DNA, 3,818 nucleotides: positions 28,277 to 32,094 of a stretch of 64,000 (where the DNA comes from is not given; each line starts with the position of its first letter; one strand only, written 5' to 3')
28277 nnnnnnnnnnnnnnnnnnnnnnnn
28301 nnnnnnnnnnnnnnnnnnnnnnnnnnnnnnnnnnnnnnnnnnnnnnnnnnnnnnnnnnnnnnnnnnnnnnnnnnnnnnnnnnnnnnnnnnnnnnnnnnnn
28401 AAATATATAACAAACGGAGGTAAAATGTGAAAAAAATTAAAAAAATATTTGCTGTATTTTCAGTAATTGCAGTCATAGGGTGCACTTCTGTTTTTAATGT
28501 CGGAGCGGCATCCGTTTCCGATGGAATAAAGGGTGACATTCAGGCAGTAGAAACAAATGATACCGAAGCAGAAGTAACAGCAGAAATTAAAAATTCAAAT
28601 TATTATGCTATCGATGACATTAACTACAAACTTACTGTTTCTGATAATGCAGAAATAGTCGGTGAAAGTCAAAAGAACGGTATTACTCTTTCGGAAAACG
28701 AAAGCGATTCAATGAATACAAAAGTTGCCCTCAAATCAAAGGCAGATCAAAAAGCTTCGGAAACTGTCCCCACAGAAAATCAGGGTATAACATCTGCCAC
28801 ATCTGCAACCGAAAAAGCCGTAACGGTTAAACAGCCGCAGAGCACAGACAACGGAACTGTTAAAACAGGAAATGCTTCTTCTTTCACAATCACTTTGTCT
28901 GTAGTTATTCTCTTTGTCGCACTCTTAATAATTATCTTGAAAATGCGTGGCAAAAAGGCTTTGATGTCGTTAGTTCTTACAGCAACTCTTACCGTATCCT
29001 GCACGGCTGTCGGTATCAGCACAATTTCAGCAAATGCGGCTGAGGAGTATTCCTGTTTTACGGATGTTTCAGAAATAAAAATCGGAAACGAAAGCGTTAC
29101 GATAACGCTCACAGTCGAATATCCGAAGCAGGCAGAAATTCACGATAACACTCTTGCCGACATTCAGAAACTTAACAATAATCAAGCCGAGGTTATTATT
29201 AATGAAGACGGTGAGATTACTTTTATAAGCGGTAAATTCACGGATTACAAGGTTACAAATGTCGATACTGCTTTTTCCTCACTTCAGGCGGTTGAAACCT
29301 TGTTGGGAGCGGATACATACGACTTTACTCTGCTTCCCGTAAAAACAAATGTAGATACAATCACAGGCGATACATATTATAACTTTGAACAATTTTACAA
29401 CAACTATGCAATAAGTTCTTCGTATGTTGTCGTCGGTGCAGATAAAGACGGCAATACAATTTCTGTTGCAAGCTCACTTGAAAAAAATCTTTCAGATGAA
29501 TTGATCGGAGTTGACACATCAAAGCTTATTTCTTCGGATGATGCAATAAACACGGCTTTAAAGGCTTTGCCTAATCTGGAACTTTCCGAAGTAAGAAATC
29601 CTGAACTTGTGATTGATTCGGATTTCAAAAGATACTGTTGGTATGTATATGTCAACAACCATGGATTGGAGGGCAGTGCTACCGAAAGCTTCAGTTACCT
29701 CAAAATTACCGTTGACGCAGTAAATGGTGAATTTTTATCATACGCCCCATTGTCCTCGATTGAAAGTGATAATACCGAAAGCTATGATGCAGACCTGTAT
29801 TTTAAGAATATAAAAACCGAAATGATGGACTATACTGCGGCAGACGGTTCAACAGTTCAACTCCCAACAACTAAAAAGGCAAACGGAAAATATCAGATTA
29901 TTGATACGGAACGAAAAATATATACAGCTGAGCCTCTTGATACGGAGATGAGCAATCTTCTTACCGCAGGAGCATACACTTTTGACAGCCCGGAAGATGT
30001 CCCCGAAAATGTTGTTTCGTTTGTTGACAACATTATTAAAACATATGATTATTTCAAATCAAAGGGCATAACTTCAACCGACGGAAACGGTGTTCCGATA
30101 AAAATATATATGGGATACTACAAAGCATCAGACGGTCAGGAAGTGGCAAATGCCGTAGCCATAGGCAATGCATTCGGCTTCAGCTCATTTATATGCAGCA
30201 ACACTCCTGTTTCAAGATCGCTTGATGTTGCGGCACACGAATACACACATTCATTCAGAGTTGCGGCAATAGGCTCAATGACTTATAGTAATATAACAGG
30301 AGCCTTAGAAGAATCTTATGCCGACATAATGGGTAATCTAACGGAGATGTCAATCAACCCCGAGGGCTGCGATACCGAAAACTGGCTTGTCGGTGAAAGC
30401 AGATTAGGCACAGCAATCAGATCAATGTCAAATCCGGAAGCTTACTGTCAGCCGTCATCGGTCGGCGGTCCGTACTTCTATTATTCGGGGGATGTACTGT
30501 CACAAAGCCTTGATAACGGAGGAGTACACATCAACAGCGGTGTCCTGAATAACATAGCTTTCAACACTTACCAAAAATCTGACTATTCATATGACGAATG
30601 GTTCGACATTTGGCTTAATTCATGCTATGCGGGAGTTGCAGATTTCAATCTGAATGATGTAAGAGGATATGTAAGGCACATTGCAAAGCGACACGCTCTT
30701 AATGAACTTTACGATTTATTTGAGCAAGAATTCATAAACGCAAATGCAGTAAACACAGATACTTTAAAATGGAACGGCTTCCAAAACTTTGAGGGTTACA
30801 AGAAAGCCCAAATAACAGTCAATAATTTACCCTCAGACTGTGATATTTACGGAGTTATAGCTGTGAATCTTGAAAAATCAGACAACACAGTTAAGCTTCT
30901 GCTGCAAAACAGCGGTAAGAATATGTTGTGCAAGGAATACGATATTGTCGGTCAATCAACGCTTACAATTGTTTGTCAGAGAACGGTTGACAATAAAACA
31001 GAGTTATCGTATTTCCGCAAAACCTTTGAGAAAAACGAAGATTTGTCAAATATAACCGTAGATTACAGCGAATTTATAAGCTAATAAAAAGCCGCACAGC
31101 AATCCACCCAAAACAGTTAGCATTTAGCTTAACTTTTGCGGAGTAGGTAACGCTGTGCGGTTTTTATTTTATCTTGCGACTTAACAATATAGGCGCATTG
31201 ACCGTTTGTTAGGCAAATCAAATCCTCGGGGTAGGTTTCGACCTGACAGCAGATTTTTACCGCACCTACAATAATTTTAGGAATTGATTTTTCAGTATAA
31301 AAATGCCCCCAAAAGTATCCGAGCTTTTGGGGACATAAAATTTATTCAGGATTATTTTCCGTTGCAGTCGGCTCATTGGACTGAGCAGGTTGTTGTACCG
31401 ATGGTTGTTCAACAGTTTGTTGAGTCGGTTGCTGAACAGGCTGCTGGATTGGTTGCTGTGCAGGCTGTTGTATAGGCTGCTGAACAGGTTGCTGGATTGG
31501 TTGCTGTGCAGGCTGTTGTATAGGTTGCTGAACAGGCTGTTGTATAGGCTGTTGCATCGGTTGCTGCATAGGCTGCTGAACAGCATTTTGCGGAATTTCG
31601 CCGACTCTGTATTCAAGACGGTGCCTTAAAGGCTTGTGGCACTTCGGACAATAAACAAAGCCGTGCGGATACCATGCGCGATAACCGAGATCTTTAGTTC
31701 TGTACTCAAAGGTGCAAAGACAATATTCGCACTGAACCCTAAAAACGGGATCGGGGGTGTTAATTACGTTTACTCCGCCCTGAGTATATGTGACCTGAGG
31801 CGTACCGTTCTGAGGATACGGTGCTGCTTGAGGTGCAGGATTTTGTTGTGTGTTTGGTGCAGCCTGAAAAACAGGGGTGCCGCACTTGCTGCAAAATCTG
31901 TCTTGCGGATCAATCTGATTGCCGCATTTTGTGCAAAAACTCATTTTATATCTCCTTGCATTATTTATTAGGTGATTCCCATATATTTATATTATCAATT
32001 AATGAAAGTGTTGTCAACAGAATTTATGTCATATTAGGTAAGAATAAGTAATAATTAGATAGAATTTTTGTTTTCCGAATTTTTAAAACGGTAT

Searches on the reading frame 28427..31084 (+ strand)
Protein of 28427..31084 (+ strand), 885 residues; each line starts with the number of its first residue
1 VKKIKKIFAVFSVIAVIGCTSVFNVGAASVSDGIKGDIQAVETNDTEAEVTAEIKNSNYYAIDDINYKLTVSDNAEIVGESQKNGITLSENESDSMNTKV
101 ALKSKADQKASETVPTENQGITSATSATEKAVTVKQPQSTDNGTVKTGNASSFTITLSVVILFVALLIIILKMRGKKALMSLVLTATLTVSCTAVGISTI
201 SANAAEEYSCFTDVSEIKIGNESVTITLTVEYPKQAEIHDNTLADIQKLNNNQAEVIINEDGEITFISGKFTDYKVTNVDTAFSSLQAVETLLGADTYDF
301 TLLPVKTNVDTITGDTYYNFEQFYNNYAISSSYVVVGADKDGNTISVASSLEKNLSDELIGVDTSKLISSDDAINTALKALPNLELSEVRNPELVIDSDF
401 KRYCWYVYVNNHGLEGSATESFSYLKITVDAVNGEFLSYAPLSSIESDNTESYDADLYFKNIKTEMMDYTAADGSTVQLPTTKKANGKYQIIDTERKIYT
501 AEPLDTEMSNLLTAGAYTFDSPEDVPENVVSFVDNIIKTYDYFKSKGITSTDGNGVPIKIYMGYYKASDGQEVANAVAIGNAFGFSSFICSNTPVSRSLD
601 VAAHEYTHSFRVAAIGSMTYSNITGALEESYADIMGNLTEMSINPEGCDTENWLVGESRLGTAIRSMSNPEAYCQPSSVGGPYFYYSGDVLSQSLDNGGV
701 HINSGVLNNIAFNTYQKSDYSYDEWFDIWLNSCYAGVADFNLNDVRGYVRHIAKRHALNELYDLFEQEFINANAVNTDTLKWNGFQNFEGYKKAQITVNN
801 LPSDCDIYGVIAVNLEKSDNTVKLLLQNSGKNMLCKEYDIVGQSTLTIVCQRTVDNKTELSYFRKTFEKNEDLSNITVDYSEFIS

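Call 8: search_protein_families(library=pfam, proteins=[window:28427-31084:+], max_evalue=0.001)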
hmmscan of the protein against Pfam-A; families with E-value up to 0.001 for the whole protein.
window:28427-31084:+ (885 aa): 3 families
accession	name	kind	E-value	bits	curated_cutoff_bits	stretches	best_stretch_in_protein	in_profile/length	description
PF02868.21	Peptidase_M4_C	-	6.1e-20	72.2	24.4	1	618-733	3-121/165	Thermolysin metallopeptidase, alpha-helical domain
PF01447.24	Peptidase_M4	-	1.4e-11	45.5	22.4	1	473-610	8-143/145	Thermolysin metallopeptidase, catalytic domain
PF07504.19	FTP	-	3.7e-07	30.3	21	1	304-350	5-50/51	Fungalysin/Thermolysin Propeptide Motif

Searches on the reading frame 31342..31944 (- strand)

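Call 8: search_protein_families(library=pfam, proteins=[window:31342-31944:-], max_evalue=0.001)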
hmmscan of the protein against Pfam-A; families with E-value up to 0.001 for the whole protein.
window:31342-31944:- (200 aa): 4 families
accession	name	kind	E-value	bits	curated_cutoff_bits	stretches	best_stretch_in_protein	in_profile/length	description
PF13240.11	Zn_Ribbon_1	-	3e-08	33.6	25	1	3-25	1-23/23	zinc-ribbon domain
PF12773.13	DZR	-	5.7e-05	23.6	27.3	1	4-25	1-22/45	Double zinc ribbon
PF13248.11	Zn_ribbon_3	-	0.00013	21.8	27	1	4-24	5-25/26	zinc-ribbon domain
PF17032.10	Zn_ribbon_15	-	0.00055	21.1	28.9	0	3-22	54-73/73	zinc-ribbon family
